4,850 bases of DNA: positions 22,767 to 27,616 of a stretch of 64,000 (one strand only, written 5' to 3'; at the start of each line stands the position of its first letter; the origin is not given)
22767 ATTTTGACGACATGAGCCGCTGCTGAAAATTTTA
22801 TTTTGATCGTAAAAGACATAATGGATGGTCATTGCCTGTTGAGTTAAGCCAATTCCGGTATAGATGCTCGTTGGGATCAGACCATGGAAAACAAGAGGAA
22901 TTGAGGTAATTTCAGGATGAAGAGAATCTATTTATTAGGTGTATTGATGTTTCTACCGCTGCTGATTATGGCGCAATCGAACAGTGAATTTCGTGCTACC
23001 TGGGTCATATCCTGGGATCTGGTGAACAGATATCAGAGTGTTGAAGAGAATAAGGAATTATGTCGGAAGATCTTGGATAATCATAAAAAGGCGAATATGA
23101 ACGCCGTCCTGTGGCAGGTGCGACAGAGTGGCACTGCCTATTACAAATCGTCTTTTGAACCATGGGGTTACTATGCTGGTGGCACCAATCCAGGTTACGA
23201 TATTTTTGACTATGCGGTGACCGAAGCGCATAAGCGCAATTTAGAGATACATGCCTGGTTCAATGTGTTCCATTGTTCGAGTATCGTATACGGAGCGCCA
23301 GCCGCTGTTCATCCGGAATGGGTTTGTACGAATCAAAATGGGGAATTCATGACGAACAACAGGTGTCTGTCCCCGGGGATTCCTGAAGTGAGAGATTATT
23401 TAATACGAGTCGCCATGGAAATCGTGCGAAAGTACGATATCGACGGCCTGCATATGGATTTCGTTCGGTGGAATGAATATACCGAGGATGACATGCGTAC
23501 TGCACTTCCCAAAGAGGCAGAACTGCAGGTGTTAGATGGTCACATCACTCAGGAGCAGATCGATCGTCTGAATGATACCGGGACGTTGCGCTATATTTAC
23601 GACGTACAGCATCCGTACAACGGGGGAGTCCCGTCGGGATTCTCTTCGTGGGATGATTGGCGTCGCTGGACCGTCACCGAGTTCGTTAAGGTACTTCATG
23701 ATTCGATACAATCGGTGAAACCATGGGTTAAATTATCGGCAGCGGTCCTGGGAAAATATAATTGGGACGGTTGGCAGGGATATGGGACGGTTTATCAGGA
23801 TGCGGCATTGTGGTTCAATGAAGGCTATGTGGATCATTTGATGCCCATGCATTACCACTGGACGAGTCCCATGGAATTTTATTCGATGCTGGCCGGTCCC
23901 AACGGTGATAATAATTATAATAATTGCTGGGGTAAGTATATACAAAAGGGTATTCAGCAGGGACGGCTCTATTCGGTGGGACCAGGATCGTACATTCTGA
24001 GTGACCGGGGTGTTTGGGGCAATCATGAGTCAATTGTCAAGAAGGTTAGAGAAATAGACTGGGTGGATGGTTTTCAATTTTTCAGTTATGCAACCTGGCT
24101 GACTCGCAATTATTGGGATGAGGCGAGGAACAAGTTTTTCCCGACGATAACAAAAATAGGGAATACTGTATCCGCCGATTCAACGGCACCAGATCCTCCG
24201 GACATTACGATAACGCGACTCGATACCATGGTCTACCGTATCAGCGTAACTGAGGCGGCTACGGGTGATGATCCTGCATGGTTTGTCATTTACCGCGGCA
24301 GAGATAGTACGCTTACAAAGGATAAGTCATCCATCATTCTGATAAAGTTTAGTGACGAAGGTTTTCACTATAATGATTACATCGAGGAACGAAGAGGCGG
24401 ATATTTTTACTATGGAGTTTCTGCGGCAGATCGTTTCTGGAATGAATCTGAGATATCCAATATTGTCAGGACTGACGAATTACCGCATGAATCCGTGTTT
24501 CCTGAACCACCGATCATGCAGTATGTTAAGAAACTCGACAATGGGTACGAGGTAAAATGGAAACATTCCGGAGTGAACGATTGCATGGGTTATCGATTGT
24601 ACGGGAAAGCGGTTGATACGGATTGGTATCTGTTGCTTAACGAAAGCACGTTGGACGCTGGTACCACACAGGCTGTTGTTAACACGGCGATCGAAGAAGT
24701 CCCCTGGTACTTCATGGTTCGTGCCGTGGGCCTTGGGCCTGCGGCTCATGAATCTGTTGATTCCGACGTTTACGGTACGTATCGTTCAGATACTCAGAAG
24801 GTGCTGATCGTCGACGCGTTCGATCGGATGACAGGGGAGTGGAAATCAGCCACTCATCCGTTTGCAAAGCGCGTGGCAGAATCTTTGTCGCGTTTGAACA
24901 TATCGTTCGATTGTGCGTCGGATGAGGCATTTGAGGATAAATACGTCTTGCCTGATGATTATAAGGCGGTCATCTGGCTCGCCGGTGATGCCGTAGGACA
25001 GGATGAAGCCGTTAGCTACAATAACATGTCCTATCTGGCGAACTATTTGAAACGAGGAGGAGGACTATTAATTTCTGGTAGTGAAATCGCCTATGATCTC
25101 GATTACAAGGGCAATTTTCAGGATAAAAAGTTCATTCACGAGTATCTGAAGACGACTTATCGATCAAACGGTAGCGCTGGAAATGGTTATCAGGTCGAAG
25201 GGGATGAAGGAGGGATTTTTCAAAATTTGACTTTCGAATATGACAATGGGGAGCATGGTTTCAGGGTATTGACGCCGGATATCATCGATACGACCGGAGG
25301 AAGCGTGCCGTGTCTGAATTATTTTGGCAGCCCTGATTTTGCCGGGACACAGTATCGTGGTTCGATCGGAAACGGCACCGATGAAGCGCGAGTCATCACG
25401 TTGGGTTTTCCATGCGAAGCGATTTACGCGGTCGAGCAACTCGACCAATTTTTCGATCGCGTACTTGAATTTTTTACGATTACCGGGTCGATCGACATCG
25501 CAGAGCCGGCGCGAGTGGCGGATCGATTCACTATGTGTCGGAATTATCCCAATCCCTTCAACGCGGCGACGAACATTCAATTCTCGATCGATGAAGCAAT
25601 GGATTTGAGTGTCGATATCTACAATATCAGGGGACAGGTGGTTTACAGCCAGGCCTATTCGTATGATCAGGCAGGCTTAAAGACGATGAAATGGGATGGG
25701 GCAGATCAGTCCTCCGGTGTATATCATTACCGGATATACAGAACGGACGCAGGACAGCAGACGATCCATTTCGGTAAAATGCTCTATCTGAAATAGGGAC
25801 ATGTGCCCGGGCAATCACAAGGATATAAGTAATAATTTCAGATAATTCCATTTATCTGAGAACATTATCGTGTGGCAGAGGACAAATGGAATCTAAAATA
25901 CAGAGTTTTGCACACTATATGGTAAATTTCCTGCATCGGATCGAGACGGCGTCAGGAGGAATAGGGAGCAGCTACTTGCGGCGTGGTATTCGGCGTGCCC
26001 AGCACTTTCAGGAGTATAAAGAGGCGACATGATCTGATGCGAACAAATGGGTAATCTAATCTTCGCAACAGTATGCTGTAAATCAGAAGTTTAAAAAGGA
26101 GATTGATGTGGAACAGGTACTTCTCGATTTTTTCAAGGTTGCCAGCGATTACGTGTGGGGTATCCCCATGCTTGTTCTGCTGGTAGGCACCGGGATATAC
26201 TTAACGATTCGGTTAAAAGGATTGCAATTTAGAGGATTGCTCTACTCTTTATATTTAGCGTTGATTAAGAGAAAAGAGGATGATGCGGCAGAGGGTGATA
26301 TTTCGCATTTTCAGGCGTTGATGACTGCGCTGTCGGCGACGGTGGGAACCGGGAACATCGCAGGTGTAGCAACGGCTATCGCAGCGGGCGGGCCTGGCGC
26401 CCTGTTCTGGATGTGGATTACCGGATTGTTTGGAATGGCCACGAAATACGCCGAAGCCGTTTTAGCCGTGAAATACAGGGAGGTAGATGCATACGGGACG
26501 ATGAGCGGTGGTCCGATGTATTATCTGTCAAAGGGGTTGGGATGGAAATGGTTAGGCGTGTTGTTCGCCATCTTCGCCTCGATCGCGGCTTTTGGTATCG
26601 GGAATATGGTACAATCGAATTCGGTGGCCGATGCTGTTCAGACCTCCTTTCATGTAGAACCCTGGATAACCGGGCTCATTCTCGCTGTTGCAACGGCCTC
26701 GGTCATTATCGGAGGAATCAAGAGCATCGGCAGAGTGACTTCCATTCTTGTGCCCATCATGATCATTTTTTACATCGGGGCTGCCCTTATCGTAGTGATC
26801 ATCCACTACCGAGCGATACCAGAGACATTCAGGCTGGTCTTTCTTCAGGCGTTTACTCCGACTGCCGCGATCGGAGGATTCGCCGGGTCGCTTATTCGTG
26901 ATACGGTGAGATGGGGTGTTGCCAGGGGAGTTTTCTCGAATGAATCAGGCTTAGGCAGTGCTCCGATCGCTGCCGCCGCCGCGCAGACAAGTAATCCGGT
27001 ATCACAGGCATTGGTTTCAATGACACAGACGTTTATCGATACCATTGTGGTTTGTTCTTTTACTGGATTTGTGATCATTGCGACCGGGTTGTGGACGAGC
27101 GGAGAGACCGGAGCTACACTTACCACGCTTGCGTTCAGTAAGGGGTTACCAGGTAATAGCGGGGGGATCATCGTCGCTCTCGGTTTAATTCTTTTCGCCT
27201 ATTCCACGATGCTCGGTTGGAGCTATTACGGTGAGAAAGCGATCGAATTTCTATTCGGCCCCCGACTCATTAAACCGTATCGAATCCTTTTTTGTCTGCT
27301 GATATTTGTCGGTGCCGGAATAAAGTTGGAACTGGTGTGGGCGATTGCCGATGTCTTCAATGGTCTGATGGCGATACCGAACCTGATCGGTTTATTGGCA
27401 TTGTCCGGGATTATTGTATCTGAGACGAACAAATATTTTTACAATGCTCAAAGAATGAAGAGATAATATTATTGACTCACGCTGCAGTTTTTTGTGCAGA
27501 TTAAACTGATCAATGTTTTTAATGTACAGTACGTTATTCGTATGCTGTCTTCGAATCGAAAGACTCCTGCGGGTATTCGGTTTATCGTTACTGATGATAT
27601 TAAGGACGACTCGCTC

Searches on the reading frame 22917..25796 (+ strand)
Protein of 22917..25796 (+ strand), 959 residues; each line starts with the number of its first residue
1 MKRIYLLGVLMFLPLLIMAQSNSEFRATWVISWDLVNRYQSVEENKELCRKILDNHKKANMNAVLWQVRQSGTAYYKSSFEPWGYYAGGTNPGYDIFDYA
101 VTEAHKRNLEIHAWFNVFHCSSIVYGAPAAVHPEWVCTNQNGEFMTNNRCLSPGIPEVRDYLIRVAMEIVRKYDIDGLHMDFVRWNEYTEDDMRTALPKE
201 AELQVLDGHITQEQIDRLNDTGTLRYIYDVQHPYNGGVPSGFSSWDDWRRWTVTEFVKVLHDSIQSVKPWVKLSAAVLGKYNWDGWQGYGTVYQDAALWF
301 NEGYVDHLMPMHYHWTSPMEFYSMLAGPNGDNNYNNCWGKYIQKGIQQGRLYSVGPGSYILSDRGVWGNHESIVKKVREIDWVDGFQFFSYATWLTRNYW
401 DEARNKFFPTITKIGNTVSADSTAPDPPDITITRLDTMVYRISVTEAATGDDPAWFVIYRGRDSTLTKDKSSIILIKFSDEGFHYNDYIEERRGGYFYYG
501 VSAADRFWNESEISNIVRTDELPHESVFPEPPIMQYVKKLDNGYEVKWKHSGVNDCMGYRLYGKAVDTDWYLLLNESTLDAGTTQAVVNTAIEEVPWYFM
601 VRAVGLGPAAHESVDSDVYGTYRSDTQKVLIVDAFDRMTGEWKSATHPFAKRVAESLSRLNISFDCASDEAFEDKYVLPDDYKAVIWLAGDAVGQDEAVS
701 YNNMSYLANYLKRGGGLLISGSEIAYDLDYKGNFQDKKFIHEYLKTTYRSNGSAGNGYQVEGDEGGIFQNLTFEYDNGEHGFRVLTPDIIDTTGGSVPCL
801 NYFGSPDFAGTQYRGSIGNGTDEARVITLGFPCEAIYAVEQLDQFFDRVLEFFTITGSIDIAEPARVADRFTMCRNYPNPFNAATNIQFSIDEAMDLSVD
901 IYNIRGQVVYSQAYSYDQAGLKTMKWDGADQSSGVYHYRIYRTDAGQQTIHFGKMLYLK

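Call 77: search_protein_families(library=pfam, proteins=[window:22917-25796:+], max_evalue=0.00001)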
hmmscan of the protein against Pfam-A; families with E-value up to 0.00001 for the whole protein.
window:22917-25796:+ (959 aa): 4 families
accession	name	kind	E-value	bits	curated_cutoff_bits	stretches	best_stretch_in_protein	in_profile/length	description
PF02638.21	GHL10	-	2.2e-40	139.1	27.9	1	24-314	1-262/311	Glycosyl hydrolase-like 10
PF18962.6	Por_Secre_tail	-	9.4e-08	32.7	27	1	877-943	2-65/75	Secretion system C-terminal sorting domain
PF14871.12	GHL6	-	1.1e-06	29.3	35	1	51-181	4-131/132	Hypothetical glycosyl hydrolase 6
PF13860.13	FlgD_ig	-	5.4e-06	26.7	27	1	885-943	12-76/79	FlgD Ig-like domain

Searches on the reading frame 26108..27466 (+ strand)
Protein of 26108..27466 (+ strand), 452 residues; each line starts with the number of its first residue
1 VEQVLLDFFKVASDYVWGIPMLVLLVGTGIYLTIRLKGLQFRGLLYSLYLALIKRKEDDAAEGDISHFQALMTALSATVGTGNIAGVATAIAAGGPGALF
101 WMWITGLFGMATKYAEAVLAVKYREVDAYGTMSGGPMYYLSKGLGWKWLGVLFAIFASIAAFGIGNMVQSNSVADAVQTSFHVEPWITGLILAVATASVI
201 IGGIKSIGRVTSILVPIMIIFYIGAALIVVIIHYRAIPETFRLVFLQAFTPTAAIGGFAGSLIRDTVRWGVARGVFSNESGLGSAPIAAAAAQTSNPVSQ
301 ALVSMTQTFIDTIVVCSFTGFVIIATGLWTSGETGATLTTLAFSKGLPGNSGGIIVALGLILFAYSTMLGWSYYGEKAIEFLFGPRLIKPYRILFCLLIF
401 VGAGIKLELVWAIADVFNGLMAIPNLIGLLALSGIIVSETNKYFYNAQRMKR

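Call 77: search_protein_families(library=pfam, proteins=[window:26108-27466:+], max_evalue=0.00001)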
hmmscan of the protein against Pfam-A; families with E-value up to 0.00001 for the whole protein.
window:26108-27466:+ (452 aa): 1 family
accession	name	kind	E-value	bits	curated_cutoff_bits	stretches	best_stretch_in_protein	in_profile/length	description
PF01235.23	Na_Ala_symp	-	3.3e-147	491.3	24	1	56-448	4-384/392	Sodium:alanine symporter family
